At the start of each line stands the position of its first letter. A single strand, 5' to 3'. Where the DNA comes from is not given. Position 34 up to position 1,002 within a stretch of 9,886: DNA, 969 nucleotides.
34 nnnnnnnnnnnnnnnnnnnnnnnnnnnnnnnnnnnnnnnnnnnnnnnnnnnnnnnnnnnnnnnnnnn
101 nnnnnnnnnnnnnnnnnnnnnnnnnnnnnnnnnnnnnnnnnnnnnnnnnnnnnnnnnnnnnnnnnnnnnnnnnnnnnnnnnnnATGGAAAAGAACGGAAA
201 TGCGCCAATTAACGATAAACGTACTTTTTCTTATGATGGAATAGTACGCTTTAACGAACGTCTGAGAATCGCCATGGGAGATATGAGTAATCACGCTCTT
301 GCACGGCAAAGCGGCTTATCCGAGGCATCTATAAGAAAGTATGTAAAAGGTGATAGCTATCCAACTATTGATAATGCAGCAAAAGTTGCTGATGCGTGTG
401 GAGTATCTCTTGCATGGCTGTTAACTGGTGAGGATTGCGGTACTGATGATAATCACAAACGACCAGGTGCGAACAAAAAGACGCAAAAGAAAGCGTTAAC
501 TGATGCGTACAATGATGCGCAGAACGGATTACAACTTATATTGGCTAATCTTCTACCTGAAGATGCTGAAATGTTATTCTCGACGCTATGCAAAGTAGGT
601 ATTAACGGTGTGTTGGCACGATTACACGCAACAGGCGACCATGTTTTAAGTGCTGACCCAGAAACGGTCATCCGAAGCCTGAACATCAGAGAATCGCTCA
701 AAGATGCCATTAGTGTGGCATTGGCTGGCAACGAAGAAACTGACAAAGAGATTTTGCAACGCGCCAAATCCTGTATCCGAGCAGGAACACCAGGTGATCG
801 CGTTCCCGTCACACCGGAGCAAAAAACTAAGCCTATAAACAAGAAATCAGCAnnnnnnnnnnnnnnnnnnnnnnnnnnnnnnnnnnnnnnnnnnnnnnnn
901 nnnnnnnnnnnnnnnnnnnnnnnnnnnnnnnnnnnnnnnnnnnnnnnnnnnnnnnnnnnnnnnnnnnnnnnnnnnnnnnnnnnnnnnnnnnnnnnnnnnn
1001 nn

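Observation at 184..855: Orphan cI-like HTH regulator with an unrecognised C-terminal domain, convergent on the truncated tail gene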

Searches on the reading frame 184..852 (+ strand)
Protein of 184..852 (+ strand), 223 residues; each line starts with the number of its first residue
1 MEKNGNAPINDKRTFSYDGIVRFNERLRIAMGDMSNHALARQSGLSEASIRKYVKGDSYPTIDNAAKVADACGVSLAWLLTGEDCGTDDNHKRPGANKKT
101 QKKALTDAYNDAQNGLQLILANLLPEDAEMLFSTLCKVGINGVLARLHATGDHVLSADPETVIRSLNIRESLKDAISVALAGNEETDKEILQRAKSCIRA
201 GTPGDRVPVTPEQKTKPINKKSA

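Call 3: search_protein_families(library=pfam, proteins=[window:184-852:+], max_evalue=1)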
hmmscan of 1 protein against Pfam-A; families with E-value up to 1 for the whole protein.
window:184-852:+ (223 aa): 10 families
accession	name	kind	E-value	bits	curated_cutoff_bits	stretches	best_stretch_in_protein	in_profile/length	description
PF01381.28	HTH_3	-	1.7e-10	41.2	23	1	27-79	4-55/55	Helix-turn-helix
PF07022.19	Phage_CI_repr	-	1.6e-05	25.6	22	1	25-84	4-62/65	Bacteriophage CI repressor helix-turn-helix domain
PF13443.12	HTH_26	-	4.1e-05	24.2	22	1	33-77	10-55/63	Cro/C1-type HTH DNA-binding domain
PF13560.12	HTH_31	-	0.0015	19.2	27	1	27-76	9-58/64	Helix-turn-helix domain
PF12844.13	HTH_19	-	0.0029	17.9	30.2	1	34-84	13-63/64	Helix-turn-helix domain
PF13412.12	HTH_24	-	0.022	14.7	21.9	1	32-55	16-39/48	Winged helix-turn-helix DNA-binding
PF21716.3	dnstrm_HI1420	-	0.024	14.9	27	1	38-77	48-87/90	Probable addiction module antidote protein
PF13404.12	HTH_AsnC-type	-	0.11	12.7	27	1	32-51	16-35/42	AsnC-type helix-turn-helix domain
PF08667.16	BetR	-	0.17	12.4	21.6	1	36-104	25-89/148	BetR domain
PF09339.16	HTH_IclR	-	0.21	11.8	22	1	27-54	12-39/52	IclR helix-turn-helix domain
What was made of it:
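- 250..426 (+): XRE/cI-type helix-turn-helix DNA-binding domain (aa 23-81). Pfam HTH_3 at aa 27-79 (call 3).
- On Mu Rep family (Pfam PF02316 repressors): Pfam finds HTH_3 and not PF02316 (call 3).
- Closest known: Lambda cI / LexA-type autocleaving repressors. Same: The N-terminal HTH is of the same class (Pfam HTH_3, Phage_CI_repr; call 3), and both work in a divergent repressor/cro-like switch.
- Checked: Pfam gives HTH_3 at aa 27-79 (E=1.7e-10) and Phage_CI_repr (E=1.6e-5) (call 3).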

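Call 4: search_protein_families(library=phrogs, proteins=[window:184-852:+], max_evalue=0.1)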
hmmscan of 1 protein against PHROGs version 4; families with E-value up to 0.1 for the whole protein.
window:184-852:+ (223 aa): 24 families
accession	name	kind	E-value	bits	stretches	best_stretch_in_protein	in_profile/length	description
phrog_3037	-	transcription regulation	2.8e-37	129.4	1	11-214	6-187/189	transcriptional repressor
phrog_2328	-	transcription regulation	1.8e-12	48.2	1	22-95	15-86/128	transcriptional repressor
phrog_4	-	transcription regulation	1.7e-11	44.8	1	22-98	136-205/400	transcriptional repressor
phrog_8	-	transcription regulation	3.7e-10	40.8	1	23-120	162-235/346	transcriptional regulator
phrog_1373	-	transcription regulation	3.1e-06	28.3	1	34-112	77-154/166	transcriptional regulator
phrog_4583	-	transcription regulation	7.6e-06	26.9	1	26-81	16-71/81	transcriptional repressor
phrog_2967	-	transcription regulation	1.1e-05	26.1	1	23-84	11-74/225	transcriptional regulator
phrog_4268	-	transcription regulation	2e-05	25.7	1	37-77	50-90/96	transcriptional repressor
phrog_2439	-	transcription regulation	4e-05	23.7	1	33-103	20-92/367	transcriptional regulator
phrog_4441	-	DNA, RNA and nucleotide metabolism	7.3e-05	24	1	26-81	11-66/98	HTH DNA binding protein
phrog_638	-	transcription regulation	0.00012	23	1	31-79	15-63/145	transcriptional regulator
phrog_3557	-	transcription regulation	0.0002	22.6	1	25-123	16-106/142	transcriptional regulator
phrog_4836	-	transcription regulation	0.0013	19.3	1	34-119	89-170/194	CII-like regulator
phrog_5823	-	transcription regulation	0.0042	17.3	1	32-90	18-77/404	transcriptional regulator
phrog_13326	-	unknown function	0.0065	17.6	1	38-84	12-58/151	-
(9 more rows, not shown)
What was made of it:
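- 184..855 (+): c (lysogeny) repressor gene of the Mu-like prophage, 223 aa plus stop. PHROG 3037 'transcriptional repressor' matches at 2.8e-37 over aa 11-214 (call 4).
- PHROG 3037 matches full-length (call 4).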

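Call 5: search_protein_families(library=ncbifam, proteins=[window:184-852:+], max_evalue=1)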
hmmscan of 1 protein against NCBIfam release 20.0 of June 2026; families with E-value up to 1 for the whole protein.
window:184-852:+ (223 aa): 11 families
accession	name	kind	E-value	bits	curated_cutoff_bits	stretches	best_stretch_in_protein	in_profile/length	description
NF041951.1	phage_RstR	subfamily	1.6e-08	34.7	80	1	33-89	15-71/108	RstR family transcriptional repressor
NF007257.0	PRK09706.1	subfamily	0.0006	19.6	101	1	33-98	18-77/135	transcriptional repressor DicA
NF010465.0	PRK13890.1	equivalog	0.0016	18.5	96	1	23-89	7-74/121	conjugal transfer protein TrbA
NF006015.0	PRK08154.1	subfamily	0.0052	16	204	1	30-91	40-101/314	anaerobic benzoate catabolism transcriptional regulator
NF040779.1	Sec_lyase_SclA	exception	0.0067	15.4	525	1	118-187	50-122/378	selenocysteine lyase SclA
TIGR02684.1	dnstrm_HI1420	hypoth_equivalog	0.017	15.3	53.7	1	37-77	47-87/89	addiction module antidote protein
NF003162.0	PRK04140.1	equivalog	0.043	12.8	263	1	33-77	139-183/317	transcriptional regulator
TIGR02607.1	antidote_HigA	equivalog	0.059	13.2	47.7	1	33-80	20-67/81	HigA family addiction module antitoxin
TIGR00270.2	TIGR00270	equivalog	0.075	12.8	110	1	32-77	87-132/159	multiprotein bridging factor aMBF1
TIGR03070.1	couple_hipB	subfamily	0.079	12.9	71.65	1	34-76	16-58/58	type II toxin-antitoxin system Y4mF family antitoxin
NF052239.1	antitox_spr1629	equivalog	0.19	10.8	335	1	27-84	10-66/377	spr1629 family repressor/antitoxin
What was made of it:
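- There are weak sub-threshold NCBIfam hits to antitoxin models (call 5). All those hits lie far below the curated cut-offs and cover only the HTH (call 5).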

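Call 7: search_dna_similar(query=window:184-852:+, collection=phages, mode=protein, max_rows=30)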
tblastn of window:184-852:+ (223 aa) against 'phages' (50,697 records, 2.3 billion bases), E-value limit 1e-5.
Records with a match: 81; places in all: 81; records where one place covers at least 80% of the query: 0.
Best place of each record, by identity: <60% 81.
By first word of the organism name: Pseudomonas 65; Vibrio 10; Shewanella 2; Klebsiella 1; Bacteriophage 1; Alteromonadaceae 1; Chromohalobacter 1.
By host as written in the record: Pseudomonas aeruginosa 27; - 18; Pseudomonas aeruginosa PA14 10; Vibrio sp. 9; Pseudomonas aeruginosa YMC12/01/R960 2; Pseudomonas aeruginosa Ps33 2; Pseudomonas aeruginosa clinical isolate 2; Shewanella sp. M16 2; and 9 more.
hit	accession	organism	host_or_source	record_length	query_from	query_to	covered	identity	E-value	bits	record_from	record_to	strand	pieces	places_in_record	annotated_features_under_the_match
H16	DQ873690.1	Pseudomonas phage MP22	Pseudomonas aeruignosa PA14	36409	23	193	77%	32.0%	4e-7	56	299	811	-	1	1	orf1: c repressor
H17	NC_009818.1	Pseudomonas phage MP22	Pseudomonas aeruginosa UCBPP-PA14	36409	23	193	77%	32.0%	4e-7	56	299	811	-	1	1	orf1: transcriptional repressor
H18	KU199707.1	Pseudomonas phage JBD16C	Pseudomonas aeruginosa PA14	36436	23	193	77%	32.0%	4e-7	56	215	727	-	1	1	c repressor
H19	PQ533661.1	Pseudomonas phage Paws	Pseudomonas aeruginosa PA14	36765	23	193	77%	32.0%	4e-7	56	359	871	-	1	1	repressor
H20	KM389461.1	Pseudomonas phage F_TK432sp/Pa1651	-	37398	23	193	77%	32.0%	4e-7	56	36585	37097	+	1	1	record has no annotation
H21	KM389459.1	Pseudomonas phage F_ET309sp/Pa1651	-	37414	23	193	77%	32.0%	4e-7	56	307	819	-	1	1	record has no annotation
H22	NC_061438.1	Pseudomonas phage F_ET309sp/Pa1651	-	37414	23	193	77%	32.0%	4e-7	56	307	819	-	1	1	transcriptional repressor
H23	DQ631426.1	Pseudomonas phage DMS3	-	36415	23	193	77%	32.0%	4e-7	56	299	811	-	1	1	putative c repressor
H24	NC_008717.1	Pseudomonas phage DMS3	Pseudomonas aeruginosa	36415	23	193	77%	32.0%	4e-7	56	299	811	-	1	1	transcriptional repressor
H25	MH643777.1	Pseudomonas phage YMC12/01/R960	Pseudomonas aeruginosa YMC12/01/R960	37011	23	193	77%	31.4%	8e-7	55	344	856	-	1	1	putative c repressor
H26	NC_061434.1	Pseudomonas phage YMC12/01/R960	Pseudomonas aeruginosa YMC12/01/R960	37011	23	193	77%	31.4%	8e-7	55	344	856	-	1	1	transcriptional repressor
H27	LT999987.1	Pseudomonas phage vB_PaeS_PAO1_HW12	-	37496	23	193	77%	31.4%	8e-7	55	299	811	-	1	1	record has no annotation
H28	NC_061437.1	Pseudomonas phage vB_PaeS_PAO1_HW12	-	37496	23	193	77%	31.4%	8e-7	55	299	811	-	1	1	helix-turn-helix transcriptional regulator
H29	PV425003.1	Pseudomonas phage vB_PaeM_GXNNB6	Pseudomonas aeruginosa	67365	23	193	77%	31.4%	8e-7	55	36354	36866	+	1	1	repressor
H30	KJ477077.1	Pseudomonas phage JD024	Pseudomonas aeruginosa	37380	18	178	72%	29.9%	4e-9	62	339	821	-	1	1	repressor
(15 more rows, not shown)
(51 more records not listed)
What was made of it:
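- On PHROG 3037 / D3112-type c repressor: E=2.8e-37, aa 11-214 against profile positions 6-187 of 189 (call 4). tblastn to annotated c repressors (call 7).
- Closest known: c repressors of Pseudomonas transposable phages. Same: Similarity of about 30% spans aa 18-193 (call 7), and the PHROG 3037 match is full-length (call 4).
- The nearest relatives in isolated phages are c repressors at the left ends of Pseudomonas transposable phages DMS3, MP22, JBD and D3112-like phages, covering aa 18-193 at about 30% identity (call 7).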

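Call 19: find_homologous_proteins(query=window:184-852:+, max_evalue=0.00001)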
Query window:184-852:+ (223 aa): 72 proteins with E <= 0.00001 among 326 candidates.
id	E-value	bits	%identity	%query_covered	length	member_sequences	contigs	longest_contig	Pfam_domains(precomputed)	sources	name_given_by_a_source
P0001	1.6e-131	454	93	100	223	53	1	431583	PF01381.29,PF07022.20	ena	-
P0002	2.3e-130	450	92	100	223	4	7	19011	PF01381.29,PF07022.20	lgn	-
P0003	1.9e-127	441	91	100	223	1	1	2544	PF01381.29,PF07022.20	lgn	-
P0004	4.5e-125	433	89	100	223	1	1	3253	PF01381.29,PF07022.20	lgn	-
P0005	5.9e-120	416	89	97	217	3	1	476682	PF01381.29,PF07022.20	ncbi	ncbi:TPA: helix-turn-helix domain-containing protein [Escherichia coli]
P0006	1.2e-108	380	91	87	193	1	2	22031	PF01381.29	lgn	-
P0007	2.7e-105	369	89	87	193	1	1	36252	PF01381.29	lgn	-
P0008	2.2e-104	366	78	100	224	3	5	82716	PF01381.29,PF07022.20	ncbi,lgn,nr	ncbi:helix-turn-helix transcriptional regulator [Salmonella enterica subsp. enterica]|nr:helix-turn-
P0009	1.6e-82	294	65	100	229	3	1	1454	PF01381.29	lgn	-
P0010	7.2e-80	286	62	100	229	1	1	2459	PF13412.13,PF01381.29,PF07022.20,PF13443.13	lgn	-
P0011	2.3e-64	235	55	100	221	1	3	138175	PF01381.29,PF07022.20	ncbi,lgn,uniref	ncbi:helix-turn-helix domain-containing protein [Yersinia enterocolitica]|uniref:helix-turn-helix do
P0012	4.7e-64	234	57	97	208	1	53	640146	PF01381.29,PF07022.20,PF13560.13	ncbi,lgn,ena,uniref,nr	ncbi:TPA: helix-turn-helix transcriptional regulator [Escherichia coli]|uniref:helix-turn-helix doma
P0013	5.2e-64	234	57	97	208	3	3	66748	PF01381.29,PF07022.20,PF13560.13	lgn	-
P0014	8.1e-64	233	57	96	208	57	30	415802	PF01381.29,PF07022.20,PF13560.13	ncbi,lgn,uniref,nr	ncbi:TPA: helix-turn-helix transcriptional regulator [Escherichia coli]|uniref:helix-turn-helix doma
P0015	4.0e-63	231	56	96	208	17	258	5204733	PF01381.29,PF07022.20,PF13560.13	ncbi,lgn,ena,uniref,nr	ncbi:helix-turn-helix transcriptional regulator [Escherichia coli]|uniref:helix-turn-helix domain-co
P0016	5.7e-63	230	55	96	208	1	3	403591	PF01381.29,PF07022.20,PF13560.13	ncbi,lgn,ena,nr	ncbi:TPA: helix-turn-helix transcriptional regulator [Escherichia coli]|nr:helix-turn-helix transcri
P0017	6.6e-63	230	56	96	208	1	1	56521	PF01381.29,PF07022.20,PF13560.13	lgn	-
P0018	8.9e-63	230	57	96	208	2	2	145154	PF01381.29,PF07022.20,PF13560.13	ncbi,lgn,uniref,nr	ncbi:helix-turn-helix transcriptional regulator [Escherichia coli]|uniref:helix-turn-helix domain-co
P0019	2.2e-62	228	57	96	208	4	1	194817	PF01381.29,PF07022.20,PF13560.13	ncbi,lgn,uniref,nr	ncbi:helix-turn-helix domain-containing protein [Escherichia coli]|uniref:helix-turn-helix domain-co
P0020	2.2e-61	225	57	96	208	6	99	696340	PF01381.29,PF07022.20,PF13560.13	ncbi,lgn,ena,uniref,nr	ncbi:helix-turn-helix transcriptional regulator [Escherichia coli]|uniref:helix-turn-helix domain-co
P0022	8.2e-53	197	51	96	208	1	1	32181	PF01381.29,PF07022.20,PF13560.13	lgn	-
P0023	1.3e-52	196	50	96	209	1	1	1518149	PF01381.29,PF07022.20,PF13560.13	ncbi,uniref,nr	ncbi:helix-turn-helix transcriptional regulator [Citrobacter braakii]|uniref:helix-turn-helix domain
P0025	6.2e-47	178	51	91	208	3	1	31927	PF01381.29,PF07022.20,PF13443.13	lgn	-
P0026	4.1e-46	175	49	92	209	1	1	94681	PF01381.29,PF07022.20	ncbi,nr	ncbi:Helix-turn-helix [Edwardsiella tarda]|nr:Helix-turn-helix [Edwardsiella tarda]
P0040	6.9e-33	132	42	90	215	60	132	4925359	PF07022.20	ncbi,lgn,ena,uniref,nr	ncbi:helix-turn-helix domain-containing protein [Escherichia coli]|uniref:helix-turn-helix domain-co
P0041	3.7e-31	126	40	95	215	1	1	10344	PF07022.20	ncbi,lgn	ncbi:TPA: helix-turn-helix domain-containing protein [Escherichia coli]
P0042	4.1e-31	126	40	96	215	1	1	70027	PF07022.20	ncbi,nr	ncbi:TPA: bacteriophage CI repressor [Escherichia coli]|nr:bacteriophage CI repressor [Escherichia c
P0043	4.7e-31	126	40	96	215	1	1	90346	PF07022.20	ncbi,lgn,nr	ncbi:helix-turn-helix domain-containing protein [Escherichia coli]|nr:helix-turn-helix domain-contai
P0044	6.7e-31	126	40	96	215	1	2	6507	PF07022.20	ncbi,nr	ncbi:TPA: bacteriophage CI repressor [Escherichia coli]|nr:bacteriophage CI repressor [Escherichia c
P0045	8.4e-31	125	40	96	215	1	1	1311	PF07022.20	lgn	-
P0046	1.1e-30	125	41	96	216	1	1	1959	PF07022.20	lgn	-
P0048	3.0e-30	123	41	96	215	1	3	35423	PF07022.20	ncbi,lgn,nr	ncbi:TPA: bacteriophage CI repressor [Escherichia coli]|nr:bacteriophage CI repressor [Escherichia c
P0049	4.1e-30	123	40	94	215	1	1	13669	PF07022.20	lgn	-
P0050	4.6e-30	123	41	95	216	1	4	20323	PF07022.20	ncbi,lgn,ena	ncbi:TPA: helix-turn-helix domain-containing protein [Escherichia coli]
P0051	5.3e-30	123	41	95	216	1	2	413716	PF07022.20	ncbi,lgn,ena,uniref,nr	ncbi:helix-turn-helix domain-containing protein [Escherichia coli]|uniref:helix-turn-helix domain-co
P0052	8.6e-30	122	41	95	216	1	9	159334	PF07022.20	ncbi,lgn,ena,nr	ncbi:helix-turn-helix domain containing protein [Escherichia coli]|nr:bacteriophage CI repressor [Es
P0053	1.1e-29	122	39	95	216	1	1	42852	PF07022.20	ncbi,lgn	ncbi:TPA: helix-turn-helix domain-containing protein [Escherichia coli]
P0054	1.6e-29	121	40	96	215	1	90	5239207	PF07022.20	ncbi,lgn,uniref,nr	ncbi:bacteriophage CI repressor [Escherichia coli]|uniref:helix-turn-helix domain-containing protein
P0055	2.2e-29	121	40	96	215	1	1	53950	PF07022.20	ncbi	-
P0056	3.5e-29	120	40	96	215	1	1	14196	PF07022.20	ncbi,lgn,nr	ncbi:bacteriophage CI repressor [Escherichia coli]|nr:bacteriophage CI repressor [Escherichia coli]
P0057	3.6e-29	120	40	94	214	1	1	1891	PF07022.20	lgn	-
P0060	3.2e-28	117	40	96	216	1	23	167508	PF07022.20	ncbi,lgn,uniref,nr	ncbi:helix-turn-helix domain-containing protein [Escherichia coli]|uniref:helix-turn-helix domain-co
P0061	5.9e-28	116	40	94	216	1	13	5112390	PF07022.20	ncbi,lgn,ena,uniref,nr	ncbi:helix-turn-helix domain-containing protein [Escherichia coli]|uniref:helix-turn-helix domain-co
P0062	7.2e-28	116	39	96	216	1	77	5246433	PF07022.20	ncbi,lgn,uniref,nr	ncbi:helix-turn-helix domain-containing protein [Escherichia coli]|uniref:helix-turn-helix domain-co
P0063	8.3e-28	115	39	96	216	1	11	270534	PF07022.20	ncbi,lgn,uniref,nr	ncbi:TPA: bacteriophage CI repressor [Escherichia coli]|uniref:helix-turn-helix domain-containing pr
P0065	9.4e-28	115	39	96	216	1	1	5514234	PF07022.20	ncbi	-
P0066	1.1e-27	115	39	96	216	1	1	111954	PF07022.20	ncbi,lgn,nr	ncbi:bacteriophage CI repressor [Escherichia coli]|nr:bacteriophage CI repressor [Escherichia coli]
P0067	1.3e-27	115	39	96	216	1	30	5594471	PF07022.20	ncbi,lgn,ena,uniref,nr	ncbi:helix-turn-helix domain containing protein [Escherichia coli]|uniref:helix-turn-helix domain co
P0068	2.2e-27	114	38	96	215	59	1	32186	PF07022.20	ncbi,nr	ncbi:TPA: helix-turn-helix domain-containing protein [Escherichia coli]|nr:helix-turn-helix domain-c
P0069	1.7e-24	105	55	52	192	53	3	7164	PF02316.23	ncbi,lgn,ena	-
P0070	3.6e-24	104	34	89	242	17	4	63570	PF07022.20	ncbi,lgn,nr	ncbi:XRE family transcriptional regulator [Escherichia coli]|nr:bacteriophage CI repressor [Escheric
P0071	2.4e-21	94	38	87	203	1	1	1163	PF07022.20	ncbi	ncbi:helix-turn-helix domain-containing protein, partial [Escherichia coli]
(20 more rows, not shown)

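Call 37: predict_structure(alignment_id=A1)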
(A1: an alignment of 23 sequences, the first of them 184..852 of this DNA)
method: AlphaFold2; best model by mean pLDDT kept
length: 223 residues; sequences in the alignment: 23
mean_pLDDT: 67.8   pTM: 0.32
mean pLDDT of the five models: 67.8, 67.7, 67.3, 66.6, 66.1
residues with pLDDT >= 90: 42; 70-90: 76; 50-70: 38; < 50: 67
segments of 3 or more residues with pLDDT < 50: 1-19, 86-105, 152-156, 201-223
pLDDT, mean of each block of 10 residues (from residue 1): 40 43 86 91 93 91 93 90 54 38 51 77 83 87 74 54 75 72 65 65 40 39 37
secondary structure, 60 per line:
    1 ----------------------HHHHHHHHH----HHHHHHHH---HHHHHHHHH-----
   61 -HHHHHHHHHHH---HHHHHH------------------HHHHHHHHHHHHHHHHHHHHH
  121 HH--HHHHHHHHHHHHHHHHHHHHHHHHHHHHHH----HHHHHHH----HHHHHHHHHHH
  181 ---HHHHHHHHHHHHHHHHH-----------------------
elements in order: H23-31 H36-43 H47-55 H62-72 H76-81 H100-122 H125-154 H159-165 H170-180 H184-200
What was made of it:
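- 250..426 (+): AF2 gives five helices with pLDDT 86-93 (call 37).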

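Call 43: search_protein_families(library=pfam, proteins=[P0069], max_evalue=10)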
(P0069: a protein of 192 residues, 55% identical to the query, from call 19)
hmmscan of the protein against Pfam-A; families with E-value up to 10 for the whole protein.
P0069 (192 aa): 2 families
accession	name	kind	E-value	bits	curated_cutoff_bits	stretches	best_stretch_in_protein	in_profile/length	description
PF02316.22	HTH_Tnp_Mu_1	-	4.6e-08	33.9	23.3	1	10-72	2-63/134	Mu DNA-binding domain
PF13012.11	MitMem_reg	-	0.18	12.1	26.6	1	108-165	7-68/113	Maintenance of mitochondrial structure and function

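Call 65: find_encoding_contigs(protein=P0069, flank=6000, max_places=3)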
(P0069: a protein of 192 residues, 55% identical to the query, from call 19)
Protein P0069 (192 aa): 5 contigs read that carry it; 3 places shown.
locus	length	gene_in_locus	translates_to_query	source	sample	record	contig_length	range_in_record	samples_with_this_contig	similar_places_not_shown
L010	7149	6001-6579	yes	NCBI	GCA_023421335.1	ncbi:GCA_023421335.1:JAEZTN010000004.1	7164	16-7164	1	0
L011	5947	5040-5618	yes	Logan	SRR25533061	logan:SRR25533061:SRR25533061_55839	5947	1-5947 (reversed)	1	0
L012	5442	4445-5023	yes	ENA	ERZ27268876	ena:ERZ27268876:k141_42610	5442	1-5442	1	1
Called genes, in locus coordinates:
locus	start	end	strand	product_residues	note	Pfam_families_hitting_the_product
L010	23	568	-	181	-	-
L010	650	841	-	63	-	-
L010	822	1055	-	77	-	-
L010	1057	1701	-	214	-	PF11363:DUF3164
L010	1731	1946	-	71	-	-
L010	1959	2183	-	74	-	-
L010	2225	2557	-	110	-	-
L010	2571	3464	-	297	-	PF05621:TniB (weak), PF13401:AAA_22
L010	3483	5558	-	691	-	PF02316:HTH_Tnp_Mu_1, PF00665:rve (faint), PF09299:Mu-transpos_C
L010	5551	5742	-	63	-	PF13693:HTH_35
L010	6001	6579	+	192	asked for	PF02316:HTH_Tnp_Mu_1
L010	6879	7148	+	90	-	?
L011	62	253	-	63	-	-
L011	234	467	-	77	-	-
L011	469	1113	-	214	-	PF11363:DUF3164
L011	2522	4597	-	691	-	PF02316:HTH_Tnp_Mu_1, PF09299:Mu-transpos_C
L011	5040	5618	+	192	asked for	PF02316:HTH_Tnp_Mu_1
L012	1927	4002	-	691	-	PF02316:HTH_Tnp_Mu_1, PF00665:rve (faint), PF09299:Mu-transpos_C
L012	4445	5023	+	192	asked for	PF02316:HTH_Tnp_Mu_1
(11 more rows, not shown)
